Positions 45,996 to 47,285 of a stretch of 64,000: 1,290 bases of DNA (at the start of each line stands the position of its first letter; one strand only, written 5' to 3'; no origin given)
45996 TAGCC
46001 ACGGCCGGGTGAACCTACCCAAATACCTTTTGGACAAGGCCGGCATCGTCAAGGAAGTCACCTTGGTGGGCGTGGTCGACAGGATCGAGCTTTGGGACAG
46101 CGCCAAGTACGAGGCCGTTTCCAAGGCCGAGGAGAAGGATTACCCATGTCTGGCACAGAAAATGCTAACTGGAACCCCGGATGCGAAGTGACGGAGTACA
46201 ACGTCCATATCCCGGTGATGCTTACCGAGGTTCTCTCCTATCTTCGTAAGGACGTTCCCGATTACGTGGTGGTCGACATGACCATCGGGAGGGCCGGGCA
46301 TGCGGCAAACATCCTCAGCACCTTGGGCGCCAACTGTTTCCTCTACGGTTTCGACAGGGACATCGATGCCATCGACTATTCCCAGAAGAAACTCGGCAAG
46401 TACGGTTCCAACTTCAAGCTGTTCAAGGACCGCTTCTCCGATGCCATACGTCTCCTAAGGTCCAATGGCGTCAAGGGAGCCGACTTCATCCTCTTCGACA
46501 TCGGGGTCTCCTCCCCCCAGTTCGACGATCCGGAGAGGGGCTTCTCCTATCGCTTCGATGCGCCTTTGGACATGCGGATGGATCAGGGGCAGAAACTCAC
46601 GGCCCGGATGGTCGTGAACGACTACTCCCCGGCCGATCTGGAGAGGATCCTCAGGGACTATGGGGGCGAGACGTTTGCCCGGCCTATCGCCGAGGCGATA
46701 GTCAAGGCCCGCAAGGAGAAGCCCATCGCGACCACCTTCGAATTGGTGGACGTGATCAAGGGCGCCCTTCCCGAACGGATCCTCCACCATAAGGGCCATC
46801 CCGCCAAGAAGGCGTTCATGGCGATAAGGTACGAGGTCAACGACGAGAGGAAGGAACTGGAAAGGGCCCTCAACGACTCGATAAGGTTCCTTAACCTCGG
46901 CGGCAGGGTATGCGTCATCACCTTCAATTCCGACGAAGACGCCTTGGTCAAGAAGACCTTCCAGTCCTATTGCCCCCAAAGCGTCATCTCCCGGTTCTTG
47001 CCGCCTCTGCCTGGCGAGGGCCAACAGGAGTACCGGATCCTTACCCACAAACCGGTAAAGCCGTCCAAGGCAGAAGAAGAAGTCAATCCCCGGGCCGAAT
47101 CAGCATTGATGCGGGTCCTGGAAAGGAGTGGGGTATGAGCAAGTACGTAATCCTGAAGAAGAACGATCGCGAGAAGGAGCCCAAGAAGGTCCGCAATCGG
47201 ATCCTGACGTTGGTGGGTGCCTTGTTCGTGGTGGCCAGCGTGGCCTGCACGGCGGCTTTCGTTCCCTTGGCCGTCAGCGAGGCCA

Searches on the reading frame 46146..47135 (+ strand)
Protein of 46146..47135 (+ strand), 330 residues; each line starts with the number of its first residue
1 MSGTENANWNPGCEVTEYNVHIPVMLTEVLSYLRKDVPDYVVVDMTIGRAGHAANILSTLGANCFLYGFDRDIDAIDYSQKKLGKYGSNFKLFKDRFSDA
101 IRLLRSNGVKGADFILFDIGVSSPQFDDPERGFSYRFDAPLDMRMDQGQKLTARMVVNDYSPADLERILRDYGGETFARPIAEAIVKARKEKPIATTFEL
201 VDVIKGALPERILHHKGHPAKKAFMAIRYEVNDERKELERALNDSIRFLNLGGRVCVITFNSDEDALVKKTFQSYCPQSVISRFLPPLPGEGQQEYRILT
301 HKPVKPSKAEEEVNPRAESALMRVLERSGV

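Call 76: find_homologous_proteins(query=window:46146-47135:+, max_evalue=1e-30)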
Query window:46146-47135:+ (330 aa): 7997 proteins with E <= 1e-30 among 8000 candidates; the best 120 are listed.
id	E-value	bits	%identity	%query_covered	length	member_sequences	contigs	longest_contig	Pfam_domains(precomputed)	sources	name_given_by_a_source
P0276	5.4e-219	744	100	100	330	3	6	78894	PF01795.26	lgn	-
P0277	1.2e-142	493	68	99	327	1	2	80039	PF01795.26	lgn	-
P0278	2.6e-138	479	67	99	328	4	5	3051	PF01795.26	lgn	-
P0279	4.3e-131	455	63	99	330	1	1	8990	PF01795.26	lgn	-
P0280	1.7e-129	450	64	99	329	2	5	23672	PF01795.26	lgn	-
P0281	4.2e-127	442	64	95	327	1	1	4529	PF01795.26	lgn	-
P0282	3.7e-124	432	61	99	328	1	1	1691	PF01795.26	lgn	-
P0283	8.6e-124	431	61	99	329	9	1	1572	PF01795.26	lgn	-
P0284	1.3e-123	431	61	99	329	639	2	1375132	PF01795.26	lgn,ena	-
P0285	7.3e-123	428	61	99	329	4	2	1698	PF01795.26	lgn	-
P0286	6.9e-118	412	61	94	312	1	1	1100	PF01795.26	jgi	-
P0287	1.4e-115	404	57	99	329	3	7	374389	PF01795.26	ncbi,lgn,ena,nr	ncbi:MAG TPA: 16S rRNA (cytosine(1402)-N(4))-methyltransferase [Firmicutes bacterium]|nr:16S rRNA (c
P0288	4.1e-114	399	58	99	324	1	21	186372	PF01795.26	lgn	-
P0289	3.5e-112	393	57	99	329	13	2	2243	PF01795.26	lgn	-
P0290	5.2e-112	392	61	93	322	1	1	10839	PF01795.26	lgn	-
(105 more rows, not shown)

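Call 77: find_encoding_contigs(protein=P0277, flank=10000, max_places=1)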
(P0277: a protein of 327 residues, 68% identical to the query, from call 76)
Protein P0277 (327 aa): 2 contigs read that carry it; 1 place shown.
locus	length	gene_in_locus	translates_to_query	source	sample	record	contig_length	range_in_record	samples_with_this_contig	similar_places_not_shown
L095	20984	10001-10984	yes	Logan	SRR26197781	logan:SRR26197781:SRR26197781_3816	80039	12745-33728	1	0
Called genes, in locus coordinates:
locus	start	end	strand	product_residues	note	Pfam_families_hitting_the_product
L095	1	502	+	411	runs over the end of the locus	-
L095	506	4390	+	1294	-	-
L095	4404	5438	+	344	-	PF02912:Phe_tRNA-synt_N, PF01409:tRNA-synt_2d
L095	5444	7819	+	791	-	PF01588:tRNA_bind, PF03483:B3_4, PF03484:B5, PF17759:tRNA_synthFbeta, PF03147:FDX-ACB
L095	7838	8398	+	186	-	-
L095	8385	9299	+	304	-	PF00248:Aldo_ket_red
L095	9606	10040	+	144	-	PF02381:MraZ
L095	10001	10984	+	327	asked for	PF01795:Methyltransf_5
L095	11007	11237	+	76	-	-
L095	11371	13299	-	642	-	PF02824:TGS, PF07973:tRNA_SAD, PF00587:tRNA-synt_2b, PF03129:HGTP_anticodon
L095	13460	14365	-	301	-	PF00480:ROK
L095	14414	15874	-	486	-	PF00224:PK, PF02887:PK_C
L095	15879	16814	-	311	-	PF00365:PFK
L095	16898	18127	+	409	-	PF25888:WHD_DnaB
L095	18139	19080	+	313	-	-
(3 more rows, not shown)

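Call 78: find_encoding_contigs(protein=P0284, flank=10000, max_places=1)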
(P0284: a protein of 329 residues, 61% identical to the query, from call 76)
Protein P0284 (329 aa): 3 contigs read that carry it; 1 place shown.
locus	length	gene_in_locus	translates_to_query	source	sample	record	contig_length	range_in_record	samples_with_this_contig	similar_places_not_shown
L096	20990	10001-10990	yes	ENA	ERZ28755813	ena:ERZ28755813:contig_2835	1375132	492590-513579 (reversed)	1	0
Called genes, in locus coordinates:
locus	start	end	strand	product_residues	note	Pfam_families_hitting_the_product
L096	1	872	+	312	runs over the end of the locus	-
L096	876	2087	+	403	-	-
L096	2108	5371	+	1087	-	-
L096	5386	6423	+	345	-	PF02912:Phe_tRNA-synt_N, PF01409:tRNA-synt_2d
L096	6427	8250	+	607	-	PF01588:tRNA_bind, PF03483:B3_4, PF03484:B5, PF17759:tRNA_synthFbeta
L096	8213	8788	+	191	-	PF17759:tRNA_synthFbeta, PF03147:FDX-ACB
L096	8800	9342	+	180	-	-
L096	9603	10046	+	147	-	PF02381:MraZ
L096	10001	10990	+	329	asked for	PF01795:Methyltransf_5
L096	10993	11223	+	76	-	-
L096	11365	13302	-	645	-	PF02824:TGS, PF07973:tRNA_SAD, PF00587:tRNA-synt_2b, PF03129:HGTP_anticodon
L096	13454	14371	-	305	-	PF00480:ROK, PF02685:Glucokinase (faint)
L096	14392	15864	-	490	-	PF00224:PK, PF02887:PK_C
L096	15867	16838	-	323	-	PF00365:PFK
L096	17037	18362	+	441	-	PF25888:WHD_DnaB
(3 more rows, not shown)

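Call 79: find_encoding_contigs(protein=P0287, flank=10000, max_places=1)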
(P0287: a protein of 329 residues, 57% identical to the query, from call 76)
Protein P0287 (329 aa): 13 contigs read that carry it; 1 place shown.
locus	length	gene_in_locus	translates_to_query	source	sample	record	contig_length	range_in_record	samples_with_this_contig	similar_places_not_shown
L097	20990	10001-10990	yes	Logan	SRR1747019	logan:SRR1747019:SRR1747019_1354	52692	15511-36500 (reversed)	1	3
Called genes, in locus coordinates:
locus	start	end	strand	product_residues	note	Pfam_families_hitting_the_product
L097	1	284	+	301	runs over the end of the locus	-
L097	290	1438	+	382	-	-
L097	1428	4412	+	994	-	PF00091:Tubulin, PF12327:FtsZ_C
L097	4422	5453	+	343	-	PF02912:Phe_tRNA-synt_N, PF01409:tRNA-synt_2d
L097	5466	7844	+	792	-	PF01588:tRNA_bind, PF03483:B3_4, PF03484:B5, PF17759:tRNA_synthFbeta, PF03147:FDX-ACB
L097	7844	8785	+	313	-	PF02511:Thy1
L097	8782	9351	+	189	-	-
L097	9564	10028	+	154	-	PF02381:MraZ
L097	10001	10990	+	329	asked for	PF01795:Methyltransf_5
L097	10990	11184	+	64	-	-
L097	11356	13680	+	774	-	-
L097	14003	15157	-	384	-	PF00005:ABC_tran, PF13304:AAA_21 (faint)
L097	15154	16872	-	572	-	PF00528:BPD_transp_1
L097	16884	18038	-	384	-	PF01547:SBP_bac_1, PF13531:SBP_bac_11, PF13343:SBP_bac_6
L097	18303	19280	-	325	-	PF02275:CBAH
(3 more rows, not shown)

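Call 90: find_encoding_contigs(protein=P0276, flank=10000, max_places=4)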
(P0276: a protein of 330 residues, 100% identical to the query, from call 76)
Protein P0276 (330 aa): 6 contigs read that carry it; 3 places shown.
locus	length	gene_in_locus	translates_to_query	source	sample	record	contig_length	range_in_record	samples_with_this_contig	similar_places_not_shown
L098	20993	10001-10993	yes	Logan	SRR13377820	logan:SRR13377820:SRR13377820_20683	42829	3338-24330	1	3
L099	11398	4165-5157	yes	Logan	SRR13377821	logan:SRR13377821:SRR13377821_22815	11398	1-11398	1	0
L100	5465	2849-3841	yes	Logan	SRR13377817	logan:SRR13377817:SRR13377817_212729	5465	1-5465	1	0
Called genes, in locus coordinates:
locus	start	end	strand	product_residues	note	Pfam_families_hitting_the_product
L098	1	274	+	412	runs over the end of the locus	PF11187:Mbeg1-like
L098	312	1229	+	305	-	-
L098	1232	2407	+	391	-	PF11104:PilM_2 (weak), PF14450:FtsA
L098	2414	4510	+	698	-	PF00091:Tubulin, PF12327:FtsZ_C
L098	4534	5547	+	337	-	PF02912:Phe_tRNA-synt_N, PF01409:tRNA-synt_2d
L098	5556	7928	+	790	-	PF01588:tRNA_bind, PF03483:B3_4, PF03484:B5, PF17759:tRNA_synthFbeta, PF03147:FDX-ACB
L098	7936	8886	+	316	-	PF02511:Thy1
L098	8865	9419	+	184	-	-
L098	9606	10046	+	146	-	PF02381:MraZ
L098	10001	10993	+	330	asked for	PF01795:Methyltransf_5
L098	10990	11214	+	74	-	-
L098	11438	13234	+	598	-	-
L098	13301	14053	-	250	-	PF10881:DUF2726 (faint), PF13087:AAA_12, PF13538:UvrD_C_2 (weak)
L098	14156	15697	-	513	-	PF13086:AAA_11, PF13245:AAA_19 (faint), PF13604:AAA_30 (faint)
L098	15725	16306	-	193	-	-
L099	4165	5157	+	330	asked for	PF01795:Methyltransf_5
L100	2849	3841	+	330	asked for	PF01795:Methyltransf_5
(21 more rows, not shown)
